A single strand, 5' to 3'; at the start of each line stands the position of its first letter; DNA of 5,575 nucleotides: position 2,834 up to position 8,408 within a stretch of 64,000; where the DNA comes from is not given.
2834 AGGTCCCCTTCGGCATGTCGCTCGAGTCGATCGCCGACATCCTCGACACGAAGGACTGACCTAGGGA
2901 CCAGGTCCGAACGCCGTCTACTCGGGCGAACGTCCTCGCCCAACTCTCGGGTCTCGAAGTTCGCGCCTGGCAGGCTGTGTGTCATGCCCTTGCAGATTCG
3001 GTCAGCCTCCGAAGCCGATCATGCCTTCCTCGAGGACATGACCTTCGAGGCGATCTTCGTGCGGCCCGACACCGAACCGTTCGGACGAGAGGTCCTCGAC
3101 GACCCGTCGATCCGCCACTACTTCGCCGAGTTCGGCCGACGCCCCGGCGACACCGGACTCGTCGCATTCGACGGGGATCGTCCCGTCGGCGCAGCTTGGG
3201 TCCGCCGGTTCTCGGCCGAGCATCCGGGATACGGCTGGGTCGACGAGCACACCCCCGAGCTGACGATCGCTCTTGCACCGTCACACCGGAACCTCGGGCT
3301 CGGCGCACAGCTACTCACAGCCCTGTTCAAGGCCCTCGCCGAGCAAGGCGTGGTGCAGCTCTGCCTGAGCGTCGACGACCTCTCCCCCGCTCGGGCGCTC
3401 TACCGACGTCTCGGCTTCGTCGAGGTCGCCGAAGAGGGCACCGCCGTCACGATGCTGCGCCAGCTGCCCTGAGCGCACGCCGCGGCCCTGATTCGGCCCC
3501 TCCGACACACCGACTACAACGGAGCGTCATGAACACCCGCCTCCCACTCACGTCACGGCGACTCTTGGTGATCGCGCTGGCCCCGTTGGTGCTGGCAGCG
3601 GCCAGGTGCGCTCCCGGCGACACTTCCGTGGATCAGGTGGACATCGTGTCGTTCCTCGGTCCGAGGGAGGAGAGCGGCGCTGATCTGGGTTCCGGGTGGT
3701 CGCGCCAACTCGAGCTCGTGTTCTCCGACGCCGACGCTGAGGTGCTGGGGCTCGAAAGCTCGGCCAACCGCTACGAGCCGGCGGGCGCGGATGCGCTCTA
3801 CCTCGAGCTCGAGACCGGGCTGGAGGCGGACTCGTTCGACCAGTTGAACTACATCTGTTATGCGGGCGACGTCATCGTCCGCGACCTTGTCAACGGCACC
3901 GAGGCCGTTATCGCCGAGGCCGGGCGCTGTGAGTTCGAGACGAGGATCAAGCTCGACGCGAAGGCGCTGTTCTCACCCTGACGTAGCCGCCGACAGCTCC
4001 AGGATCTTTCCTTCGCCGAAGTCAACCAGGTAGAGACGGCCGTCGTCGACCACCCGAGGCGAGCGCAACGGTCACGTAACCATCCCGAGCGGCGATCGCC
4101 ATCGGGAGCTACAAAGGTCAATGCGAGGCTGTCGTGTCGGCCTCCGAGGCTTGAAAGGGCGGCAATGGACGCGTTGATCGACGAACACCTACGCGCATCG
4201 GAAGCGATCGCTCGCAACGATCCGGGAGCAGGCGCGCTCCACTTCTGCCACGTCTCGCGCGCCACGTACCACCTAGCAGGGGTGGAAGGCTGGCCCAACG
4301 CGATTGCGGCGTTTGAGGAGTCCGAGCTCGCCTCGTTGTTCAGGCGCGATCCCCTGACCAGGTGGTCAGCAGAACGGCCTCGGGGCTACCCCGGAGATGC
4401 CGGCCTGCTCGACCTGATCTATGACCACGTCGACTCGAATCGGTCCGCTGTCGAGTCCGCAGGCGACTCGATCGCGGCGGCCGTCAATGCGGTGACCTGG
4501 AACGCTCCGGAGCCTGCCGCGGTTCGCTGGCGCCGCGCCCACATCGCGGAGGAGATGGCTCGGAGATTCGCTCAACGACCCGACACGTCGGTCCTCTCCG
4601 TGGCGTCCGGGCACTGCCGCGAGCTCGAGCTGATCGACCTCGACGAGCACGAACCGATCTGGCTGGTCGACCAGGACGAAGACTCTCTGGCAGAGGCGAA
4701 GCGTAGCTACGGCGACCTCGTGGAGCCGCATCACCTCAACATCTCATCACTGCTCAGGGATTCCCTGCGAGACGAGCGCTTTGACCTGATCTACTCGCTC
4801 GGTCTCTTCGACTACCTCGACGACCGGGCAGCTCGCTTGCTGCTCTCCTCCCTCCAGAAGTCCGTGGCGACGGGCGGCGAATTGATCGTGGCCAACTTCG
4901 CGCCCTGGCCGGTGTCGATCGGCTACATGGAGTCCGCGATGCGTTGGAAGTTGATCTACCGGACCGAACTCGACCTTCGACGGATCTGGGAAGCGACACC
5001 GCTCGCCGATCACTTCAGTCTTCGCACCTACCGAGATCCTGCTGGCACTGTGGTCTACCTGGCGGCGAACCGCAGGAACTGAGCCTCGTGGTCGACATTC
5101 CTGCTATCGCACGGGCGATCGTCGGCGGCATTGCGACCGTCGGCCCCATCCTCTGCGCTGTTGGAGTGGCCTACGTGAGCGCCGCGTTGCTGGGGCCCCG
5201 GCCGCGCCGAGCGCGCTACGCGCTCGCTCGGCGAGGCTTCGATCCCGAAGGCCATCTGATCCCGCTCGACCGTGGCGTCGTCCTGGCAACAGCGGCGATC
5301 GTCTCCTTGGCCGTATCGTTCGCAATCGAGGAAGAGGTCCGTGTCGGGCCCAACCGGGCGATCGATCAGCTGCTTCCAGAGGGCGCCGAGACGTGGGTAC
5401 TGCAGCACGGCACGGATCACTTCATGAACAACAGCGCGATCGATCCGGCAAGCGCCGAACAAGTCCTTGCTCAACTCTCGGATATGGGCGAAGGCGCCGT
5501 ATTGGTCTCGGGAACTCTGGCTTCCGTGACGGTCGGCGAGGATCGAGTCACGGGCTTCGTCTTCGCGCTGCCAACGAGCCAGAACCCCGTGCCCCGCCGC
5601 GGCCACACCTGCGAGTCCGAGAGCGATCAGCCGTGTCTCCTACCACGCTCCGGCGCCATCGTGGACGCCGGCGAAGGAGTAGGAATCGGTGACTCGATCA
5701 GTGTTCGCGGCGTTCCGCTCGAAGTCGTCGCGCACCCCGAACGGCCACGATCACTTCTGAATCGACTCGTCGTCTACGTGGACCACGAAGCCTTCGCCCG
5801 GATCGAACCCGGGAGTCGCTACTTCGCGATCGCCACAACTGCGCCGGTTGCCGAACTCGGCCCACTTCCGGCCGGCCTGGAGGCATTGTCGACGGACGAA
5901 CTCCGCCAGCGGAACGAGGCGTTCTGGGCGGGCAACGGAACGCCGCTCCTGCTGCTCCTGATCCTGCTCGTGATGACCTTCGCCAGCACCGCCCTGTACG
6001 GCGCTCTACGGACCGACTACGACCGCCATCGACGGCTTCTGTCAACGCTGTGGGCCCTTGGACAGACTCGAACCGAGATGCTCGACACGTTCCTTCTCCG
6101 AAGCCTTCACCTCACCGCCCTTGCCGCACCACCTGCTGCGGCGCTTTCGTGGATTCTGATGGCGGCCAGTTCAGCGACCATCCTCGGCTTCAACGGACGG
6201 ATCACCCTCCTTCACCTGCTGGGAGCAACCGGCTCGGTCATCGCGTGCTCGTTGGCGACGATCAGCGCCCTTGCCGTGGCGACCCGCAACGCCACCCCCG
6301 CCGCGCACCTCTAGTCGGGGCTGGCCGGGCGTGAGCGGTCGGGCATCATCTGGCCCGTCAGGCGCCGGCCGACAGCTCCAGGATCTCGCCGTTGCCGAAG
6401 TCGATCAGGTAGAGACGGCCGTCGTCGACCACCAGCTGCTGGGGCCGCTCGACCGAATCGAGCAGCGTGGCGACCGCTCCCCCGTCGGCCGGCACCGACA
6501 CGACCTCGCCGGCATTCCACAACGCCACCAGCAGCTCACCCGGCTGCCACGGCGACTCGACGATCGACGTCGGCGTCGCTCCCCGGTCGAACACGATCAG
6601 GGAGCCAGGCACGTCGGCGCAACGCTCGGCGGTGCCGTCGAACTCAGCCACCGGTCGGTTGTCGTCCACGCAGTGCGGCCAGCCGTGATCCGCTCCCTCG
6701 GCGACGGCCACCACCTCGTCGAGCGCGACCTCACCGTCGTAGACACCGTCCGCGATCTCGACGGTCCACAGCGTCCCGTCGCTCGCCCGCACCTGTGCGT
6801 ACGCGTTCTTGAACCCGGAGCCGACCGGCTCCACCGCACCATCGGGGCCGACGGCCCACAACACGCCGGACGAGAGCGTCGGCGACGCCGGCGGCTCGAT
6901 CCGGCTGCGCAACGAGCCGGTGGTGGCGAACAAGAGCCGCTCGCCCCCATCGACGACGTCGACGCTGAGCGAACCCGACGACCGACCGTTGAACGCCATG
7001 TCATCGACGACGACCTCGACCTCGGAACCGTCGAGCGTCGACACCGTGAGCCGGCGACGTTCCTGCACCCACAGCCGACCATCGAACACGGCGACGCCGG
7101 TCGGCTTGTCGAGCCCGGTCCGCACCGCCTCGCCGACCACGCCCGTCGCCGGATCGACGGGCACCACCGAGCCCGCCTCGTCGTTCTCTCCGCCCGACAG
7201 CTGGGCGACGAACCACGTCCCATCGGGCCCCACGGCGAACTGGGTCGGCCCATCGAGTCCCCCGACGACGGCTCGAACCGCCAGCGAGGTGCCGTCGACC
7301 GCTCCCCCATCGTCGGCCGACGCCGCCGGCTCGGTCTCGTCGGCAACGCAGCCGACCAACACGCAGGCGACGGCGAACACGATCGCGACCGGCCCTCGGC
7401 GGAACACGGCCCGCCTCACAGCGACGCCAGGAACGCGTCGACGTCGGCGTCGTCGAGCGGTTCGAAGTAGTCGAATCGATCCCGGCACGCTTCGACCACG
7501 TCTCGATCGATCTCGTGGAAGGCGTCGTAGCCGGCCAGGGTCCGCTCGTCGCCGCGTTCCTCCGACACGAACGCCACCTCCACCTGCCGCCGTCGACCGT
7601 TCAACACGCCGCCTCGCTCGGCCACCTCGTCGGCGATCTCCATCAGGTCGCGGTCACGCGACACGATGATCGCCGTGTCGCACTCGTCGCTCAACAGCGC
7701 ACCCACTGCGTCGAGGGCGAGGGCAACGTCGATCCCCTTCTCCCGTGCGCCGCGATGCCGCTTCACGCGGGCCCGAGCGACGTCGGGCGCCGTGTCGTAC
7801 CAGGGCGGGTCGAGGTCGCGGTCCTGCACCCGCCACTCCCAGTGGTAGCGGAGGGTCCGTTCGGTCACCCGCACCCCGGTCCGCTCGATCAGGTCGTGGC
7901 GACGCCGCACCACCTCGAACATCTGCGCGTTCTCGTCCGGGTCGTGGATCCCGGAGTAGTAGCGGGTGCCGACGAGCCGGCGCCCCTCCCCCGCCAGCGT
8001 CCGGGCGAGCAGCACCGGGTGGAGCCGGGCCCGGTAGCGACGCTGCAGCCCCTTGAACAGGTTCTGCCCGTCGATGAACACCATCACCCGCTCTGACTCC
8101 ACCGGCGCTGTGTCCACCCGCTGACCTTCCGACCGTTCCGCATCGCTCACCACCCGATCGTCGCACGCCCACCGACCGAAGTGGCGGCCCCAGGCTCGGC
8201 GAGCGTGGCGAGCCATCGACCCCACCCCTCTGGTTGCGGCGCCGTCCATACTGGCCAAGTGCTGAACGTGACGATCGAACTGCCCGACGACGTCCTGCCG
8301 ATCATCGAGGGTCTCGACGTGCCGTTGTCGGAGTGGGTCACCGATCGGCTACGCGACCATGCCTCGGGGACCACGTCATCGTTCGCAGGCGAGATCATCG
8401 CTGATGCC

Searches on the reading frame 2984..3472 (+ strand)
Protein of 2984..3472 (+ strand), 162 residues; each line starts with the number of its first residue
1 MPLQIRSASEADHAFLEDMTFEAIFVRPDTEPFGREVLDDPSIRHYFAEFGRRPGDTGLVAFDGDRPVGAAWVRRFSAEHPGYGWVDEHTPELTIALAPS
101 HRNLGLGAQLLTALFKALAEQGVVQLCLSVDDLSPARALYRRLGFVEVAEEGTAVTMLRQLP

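Call 39: search_protein_families(library=pfam, proteins=[window:2984-3472:+], max_evalue=0.01)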
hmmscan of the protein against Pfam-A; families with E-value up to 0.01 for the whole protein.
window:2984-3472:+ (162 aa): 6 families
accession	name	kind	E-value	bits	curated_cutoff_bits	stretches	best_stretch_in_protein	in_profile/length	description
PF00583.31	Acetyltransf_1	-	3.3e-14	53.6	20.7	1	31-145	14-116/116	Acetyltransferase (GNAT) family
PF13508.13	Acetyltransf_7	-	1.2e-11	45.3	27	1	57-147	4-84/84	Acetyltransferase (GNAT) domain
PF08445.16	FR47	-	3.3e-08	33.8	22.1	1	95-149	27-81/86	FR47-like protein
PF13673.13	Acetyltransf_10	-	1.3e-07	32.1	23.6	1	23-152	9-114/128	Acetyltransferase (GNAT) domain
PF13302.13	Acetyltransf_3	-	0.00033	21.8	25.4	1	5-145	4-137/138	Acetyltransferase (GNAT) domain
PF13527.13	Acetyltransf_9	-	0.004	17.6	25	1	59-145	44-124/127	Acetyltransferase (GNAT) domain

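Call 48: find_encoding_contigs(protein=window:2984-3472:+, flank=5000, max_places=10)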
Protein window:2984-3472:+ (162 aa): 2 contigs read that carry it; 2 places shown.
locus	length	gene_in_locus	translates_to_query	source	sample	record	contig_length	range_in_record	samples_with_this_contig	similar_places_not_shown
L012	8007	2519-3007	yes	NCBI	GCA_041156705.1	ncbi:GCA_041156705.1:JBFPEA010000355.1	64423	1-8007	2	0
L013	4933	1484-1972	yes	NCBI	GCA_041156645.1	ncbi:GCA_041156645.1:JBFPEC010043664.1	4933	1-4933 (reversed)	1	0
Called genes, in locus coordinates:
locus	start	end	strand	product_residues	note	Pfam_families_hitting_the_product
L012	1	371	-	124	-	?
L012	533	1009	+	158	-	-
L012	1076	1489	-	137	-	PF01850:PIN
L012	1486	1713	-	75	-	PF07362:CcdA (weak)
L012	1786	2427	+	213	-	PF22599:SecDF_P1_head (weak)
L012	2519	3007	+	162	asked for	PF13673:Acetyltransf_10, PF00583:Acetyltransf_1, PF13508:Acetyltransf_7, PF08445:FR47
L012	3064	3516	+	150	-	-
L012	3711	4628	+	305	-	-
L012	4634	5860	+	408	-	-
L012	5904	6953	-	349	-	-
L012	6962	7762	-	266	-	PF01936:NYN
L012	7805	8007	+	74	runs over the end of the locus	-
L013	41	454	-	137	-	PF01850:PIN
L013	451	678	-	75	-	PF07362:CcdA (weak)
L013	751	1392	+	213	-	PF22599:SecDF_P1_head (weak)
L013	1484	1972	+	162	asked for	PF13673:Acetyltransf_10, PF00583:Acetyltransf_1, PF13508:Acetyltransf_7, PF08445:FR47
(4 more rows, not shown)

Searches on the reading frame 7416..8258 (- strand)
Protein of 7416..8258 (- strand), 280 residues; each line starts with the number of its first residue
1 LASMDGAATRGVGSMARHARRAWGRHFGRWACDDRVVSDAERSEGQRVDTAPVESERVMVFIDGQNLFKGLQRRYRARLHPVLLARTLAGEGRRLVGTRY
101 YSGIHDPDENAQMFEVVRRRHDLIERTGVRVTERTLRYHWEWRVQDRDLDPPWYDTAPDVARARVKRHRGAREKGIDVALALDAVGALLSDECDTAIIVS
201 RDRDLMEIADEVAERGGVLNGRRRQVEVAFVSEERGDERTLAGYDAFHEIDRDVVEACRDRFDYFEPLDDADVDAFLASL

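Call 8: search_protein_families(library=pfam, proteins=[window:7416-8258:-], max_evalue=0.01)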
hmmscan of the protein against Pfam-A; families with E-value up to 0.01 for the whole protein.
window:7416-8258:- (280 aa): 1 family
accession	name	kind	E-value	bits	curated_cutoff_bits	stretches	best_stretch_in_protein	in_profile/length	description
PF01936.24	NYN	-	1.3e-11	45.7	24.2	1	57-216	1-117/145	NYN domain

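Call 80: search_protein_families(library=ncbifam, proteins=[window:7416-8216:-], max_evalue=0.01)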
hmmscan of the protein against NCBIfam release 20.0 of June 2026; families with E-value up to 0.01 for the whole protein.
window:7416-8216:- (266 aa): 0 families

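Call 81: search_protein_families(library=padloc, proteins=[window:7416-8216:-], max_evalue=0.01)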
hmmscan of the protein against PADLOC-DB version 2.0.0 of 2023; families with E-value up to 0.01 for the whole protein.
window:7416-8216:- (266 aa): 2 families
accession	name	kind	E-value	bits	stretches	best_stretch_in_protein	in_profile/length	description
PDLC04163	HEC-09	-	5.7e-11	40.4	2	154-201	98-145/203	-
PDLC01154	NYN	-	0.00076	16.9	0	152-203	221-270/310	"LabA-like protein, NYN family nuclease"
